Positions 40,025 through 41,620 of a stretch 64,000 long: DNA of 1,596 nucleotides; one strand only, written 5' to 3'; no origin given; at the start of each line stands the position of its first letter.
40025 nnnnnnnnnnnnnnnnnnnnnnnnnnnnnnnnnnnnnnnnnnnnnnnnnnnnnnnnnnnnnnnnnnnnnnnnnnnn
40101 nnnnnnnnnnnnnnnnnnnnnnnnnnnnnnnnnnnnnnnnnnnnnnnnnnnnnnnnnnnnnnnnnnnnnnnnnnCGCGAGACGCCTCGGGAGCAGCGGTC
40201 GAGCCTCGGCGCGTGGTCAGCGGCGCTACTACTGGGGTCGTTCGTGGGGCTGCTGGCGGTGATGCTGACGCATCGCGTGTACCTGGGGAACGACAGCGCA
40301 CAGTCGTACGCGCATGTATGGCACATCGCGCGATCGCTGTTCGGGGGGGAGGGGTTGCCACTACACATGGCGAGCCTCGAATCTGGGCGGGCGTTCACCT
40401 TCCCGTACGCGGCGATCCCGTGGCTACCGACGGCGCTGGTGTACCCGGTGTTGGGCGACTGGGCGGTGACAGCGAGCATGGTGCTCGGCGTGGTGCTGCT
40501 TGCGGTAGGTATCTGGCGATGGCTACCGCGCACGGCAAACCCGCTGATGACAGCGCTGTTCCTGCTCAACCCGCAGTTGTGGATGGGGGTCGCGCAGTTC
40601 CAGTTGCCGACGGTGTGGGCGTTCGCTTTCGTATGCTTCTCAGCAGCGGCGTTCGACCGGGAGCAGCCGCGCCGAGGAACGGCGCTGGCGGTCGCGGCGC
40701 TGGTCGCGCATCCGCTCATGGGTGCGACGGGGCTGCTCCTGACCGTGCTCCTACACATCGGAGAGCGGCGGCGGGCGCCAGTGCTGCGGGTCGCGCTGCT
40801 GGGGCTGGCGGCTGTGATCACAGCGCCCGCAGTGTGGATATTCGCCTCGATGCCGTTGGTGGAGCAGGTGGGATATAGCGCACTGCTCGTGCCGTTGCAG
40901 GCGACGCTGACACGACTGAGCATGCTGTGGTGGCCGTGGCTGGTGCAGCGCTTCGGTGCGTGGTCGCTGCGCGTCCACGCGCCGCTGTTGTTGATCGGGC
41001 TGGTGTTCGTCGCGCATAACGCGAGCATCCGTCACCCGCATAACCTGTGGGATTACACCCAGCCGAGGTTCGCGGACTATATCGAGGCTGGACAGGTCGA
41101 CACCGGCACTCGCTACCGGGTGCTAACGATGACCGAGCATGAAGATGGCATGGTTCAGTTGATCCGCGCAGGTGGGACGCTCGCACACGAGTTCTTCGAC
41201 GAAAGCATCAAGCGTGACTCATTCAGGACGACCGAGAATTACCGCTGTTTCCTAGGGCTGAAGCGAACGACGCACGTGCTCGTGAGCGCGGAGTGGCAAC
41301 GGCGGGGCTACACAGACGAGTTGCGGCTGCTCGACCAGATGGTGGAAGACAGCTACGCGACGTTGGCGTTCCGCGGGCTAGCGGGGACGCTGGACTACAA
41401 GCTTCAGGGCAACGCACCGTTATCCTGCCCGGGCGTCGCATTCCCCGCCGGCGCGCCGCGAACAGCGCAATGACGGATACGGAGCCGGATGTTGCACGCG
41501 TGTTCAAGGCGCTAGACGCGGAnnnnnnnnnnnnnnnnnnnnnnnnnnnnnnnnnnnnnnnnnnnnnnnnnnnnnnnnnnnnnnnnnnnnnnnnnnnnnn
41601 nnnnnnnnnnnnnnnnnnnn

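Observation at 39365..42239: Fused GT2-polytopic membrane protein plus membrane-anchored CE4 deacetylase: candidate compact lipid-linked sugar modification module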

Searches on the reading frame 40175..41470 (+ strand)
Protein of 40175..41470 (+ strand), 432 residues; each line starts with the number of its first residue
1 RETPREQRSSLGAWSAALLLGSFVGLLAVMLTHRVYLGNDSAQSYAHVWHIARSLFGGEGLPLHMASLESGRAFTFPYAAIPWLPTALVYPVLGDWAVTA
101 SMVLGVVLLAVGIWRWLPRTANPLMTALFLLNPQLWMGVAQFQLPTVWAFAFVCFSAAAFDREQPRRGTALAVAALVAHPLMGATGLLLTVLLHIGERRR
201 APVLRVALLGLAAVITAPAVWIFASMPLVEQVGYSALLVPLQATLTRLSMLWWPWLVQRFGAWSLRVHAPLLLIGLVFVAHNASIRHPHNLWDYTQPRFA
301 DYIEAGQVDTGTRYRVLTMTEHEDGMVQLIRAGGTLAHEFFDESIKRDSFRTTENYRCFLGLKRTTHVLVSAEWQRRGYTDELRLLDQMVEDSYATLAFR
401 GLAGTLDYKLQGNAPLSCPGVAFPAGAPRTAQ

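Call 3: search_protein_families(library=pfam, proteins=[window:40175-41470:+], max_evalue=1)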
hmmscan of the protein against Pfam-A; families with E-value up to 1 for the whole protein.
window:40175-41470:+ (432 aa): 0 families

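Call 4: search_protein_families(library=ncbifam, proteins=[window:40175-41470:+], max_evalue=1)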
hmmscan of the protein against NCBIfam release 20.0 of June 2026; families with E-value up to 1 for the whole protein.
window:40175-41470:+ (432 aa): 1 family
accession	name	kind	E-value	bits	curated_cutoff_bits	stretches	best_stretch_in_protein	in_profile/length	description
NF002956.0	PRK03612.1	equivalog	0.029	12.8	472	1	91-322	46-259/522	polyamine aminopropyltransferase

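Call 17: search_protein_representatives(protein=window:40175-41470:+)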
Query: 432 residues. Proteins with E-value up to 0.001 (for the whole library): 188; up to 1e-10: 102; up to 1e-30: 34. The best 150 are listed.
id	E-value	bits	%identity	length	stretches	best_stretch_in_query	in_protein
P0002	4.8e-167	572.7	63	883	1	1-422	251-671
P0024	2.2e-134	465.1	53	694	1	1-419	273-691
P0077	1.5e-115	403.0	52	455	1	14-418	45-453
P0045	1.4e-91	324.1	41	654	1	1-411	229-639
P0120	1.1e-88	314.5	41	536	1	8-412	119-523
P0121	3.3e-76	273.4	36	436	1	17-410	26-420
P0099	1.9e-50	188.5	61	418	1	22-210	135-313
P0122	1.2e-49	185.9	36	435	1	17-401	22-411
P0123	3.4e-49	184.4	35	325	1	102-411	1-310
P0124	1.9e-47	178.6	48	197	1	246-422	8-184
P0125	2.7e-46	174.8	35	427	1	23-407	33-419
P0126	5.4e-46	173.8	33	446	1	16-400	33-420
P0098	7.1e-45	170.1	34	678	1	5-412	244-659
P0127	2.7e-44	168.2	33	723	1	10-400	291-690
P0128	3.3e-41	158.0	32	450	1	9-392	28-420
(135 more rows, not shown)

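Call 48: search_solved_structures(query=A2, max_evalue=10)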
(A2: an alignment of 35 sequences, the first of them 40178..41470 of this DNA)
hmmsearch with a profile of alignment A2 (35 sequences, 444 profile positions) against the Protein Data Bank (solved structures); distinct sequences matched with E-value up to 10: 2.
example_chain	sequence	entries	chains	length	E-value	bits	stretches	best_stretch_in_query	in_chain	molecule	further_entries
8iq4_R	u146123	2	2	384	0.26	13.2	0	228-299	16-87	Prostaglandin F2-alpha receptor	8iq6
8iuk_R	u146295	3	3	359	0.69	11.8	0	229-299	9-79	Prostaglandin F2-alpha receptor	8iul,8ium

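Call 51: find_related_loci(query=A3, collection=genome_contigs, flank=8000)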
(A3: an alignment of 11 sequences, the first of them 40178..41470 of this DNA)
Query A3 (431 aa) in genome_contigs; peptide patterns used: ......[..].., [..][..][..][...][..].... (x = any residue, [..] = any of these).
24 stretches matched a pattern; 15 encode a relative of the query (tblastn E <= 1e-3); 15 distinct loci.
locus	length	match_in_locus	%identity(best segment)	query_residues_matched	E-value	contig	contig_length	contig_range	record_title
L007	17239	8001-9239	59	5-417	4e-158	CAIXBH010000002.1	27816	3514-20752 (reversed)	MAG: uncultured Chloroflexi bacterium isolate Kiruna2_bin-0196 genome assembly, contig: bin-0196:002/315, whole genome s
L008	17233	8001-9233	56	7-417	5e-136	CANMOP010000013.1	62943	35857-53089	MAG: Chloroflexi bacterium isolate ZH-3nov15-188 genome assembly, contig: ZH-3nov15-C265, whole genome shotgun sequence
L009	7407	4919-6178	54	1-417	2e-133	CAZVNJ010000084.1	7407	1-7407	MAG TPA_asm: uncultured Dehalococcoides sp. isolate SRP237561_co1_116 genome assembly, contig: NODE_20537_length_7407_co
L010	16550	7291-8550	51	1-417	1e-125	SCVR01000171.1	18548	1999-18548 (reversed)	MAG: Dehalococcoidia bacterium isolate GW928_bin.20 GW928_bin.20-17866, whole genome shotgun sequence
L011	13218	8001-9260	53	1-417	1e-124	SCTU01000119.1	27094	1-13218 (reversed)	MAG: Dehalococcoidia bacterium isolate FW305_bin.6 FW305_bin.6-19540, whole genome shotgun sequence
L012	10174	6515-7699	55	25-420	3e-124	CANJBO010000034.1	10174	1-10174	MAG: Chloroflexi bacterium isolate RH-23may17-1238 genome assembly, contig: RH-23may17-C53097, whole genome shotgun sequ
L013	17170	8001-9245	54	3-417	2e-123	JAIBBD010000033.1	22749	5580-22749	MAG: Dehalococcoidia bacterium isolate SSF39 NODE_43816_length_22749_cov_33.215984, whole genome shotgun sequence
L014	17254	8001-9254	47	1-417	1e-122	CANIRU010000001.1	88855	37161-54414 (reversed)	MAG: Chloroflexi bacterium isolate RH-15aug16-1 genome assembly, contig: RH-15aug16-C452, whole genome shotgun sequence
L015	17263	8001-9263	54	1-421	2e-122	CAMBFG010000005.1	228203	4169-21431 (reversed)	MAG: Dehalococcoides mccartyi isolate MH-09jul19-197 genome assembly, contig: MH-09jul19-C44, whole genome shotgun seque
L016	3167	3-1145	55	37-417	6e-117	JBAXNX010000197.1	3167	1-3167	MAG: Chloroflexota bacterium isolate ELA490 MAG490_197, whole genome shotgun sequence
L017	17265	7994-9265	47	3-417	2e-113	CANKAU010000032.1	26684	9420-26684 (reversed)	MAG: Chloroflexi bacterium isolate RH-26jul17-182 genome assembly, contig: RH-26jul17-C4529, whole genome shotgun sequen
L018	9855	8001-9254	53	1-417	5e-108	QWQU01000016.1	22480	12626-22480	MAG: Chloroflexi bacterium isolate RH-chloro-G1 RH-G1-c16, whole genome shotgun sequence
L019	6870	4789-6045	51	1-417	2e-103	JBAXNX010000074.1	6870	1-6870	MAG: Chloroflexota bacterium isolate ELA490 MAG490_74, whole genome shotgun sequence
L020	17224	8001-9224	40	1-409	9e-85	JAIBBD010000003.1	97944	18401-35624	MAG: Dehalococcoidia bacterium isolate SSF39 NODE_3495_length_97944_cov_31.648844, whole genome shotgun sequence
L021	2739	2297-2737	68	1-147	1e-48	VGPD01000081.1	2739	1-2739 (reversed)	MAG: Chloroflexi bacterium isolate K_Offshore_80m_m2_183 K_Offshore_80m_m2_183_Ga0194132_10060266, whole genome shotgun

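Call 59: predict_structure(alignment_id=A2)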
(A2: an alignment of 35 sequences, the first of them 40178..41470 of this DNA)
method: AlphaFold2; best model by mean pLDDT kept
length: 431 residues; sequences in the alignment: 35
mean_pLDDT: 91.0   pTM: 0.90
mean pLDDT of the five models: 91.0, 90.9, 90.7, 90.2, 89.9
residues with pLDDT >= 90: 321; 70-90: 88; 50-70: 9; < 50: 13
segments of 3 or more residues with pLDDT < 50: 1-3, 422-431
pLDDT, mean of each block of 10 residues (from residue 1): 65 92 95 93 97 97 93 91 98 98 98 98 95 93 98 98 98 96 98 94 97 94 81 78 95 95 88 86 73 88 96 94 95 95 89 94 96 93 98 98 96 74 43 35
secondary structure, 60 per line:
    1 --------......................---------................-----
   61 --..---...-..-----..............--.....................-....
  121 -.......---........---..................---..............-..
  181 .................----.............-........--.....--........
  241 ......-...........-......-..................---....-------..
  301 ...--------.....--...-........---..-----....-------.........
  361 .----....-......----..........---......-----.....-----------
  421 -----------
elements in order: H9-30 H40-55 H79-92 H95-115 H117-120 H122-128 H132-139 H143-160 H164-177 H179-197 H202-214 H216-223 H226-230 H233-246 H248-258 H260-265 H267-284 H288-291 H299-303 E312-316 H323-330 H341-344 H352-361 E366-369 H371-376 H381-390 E394-399 E405-409
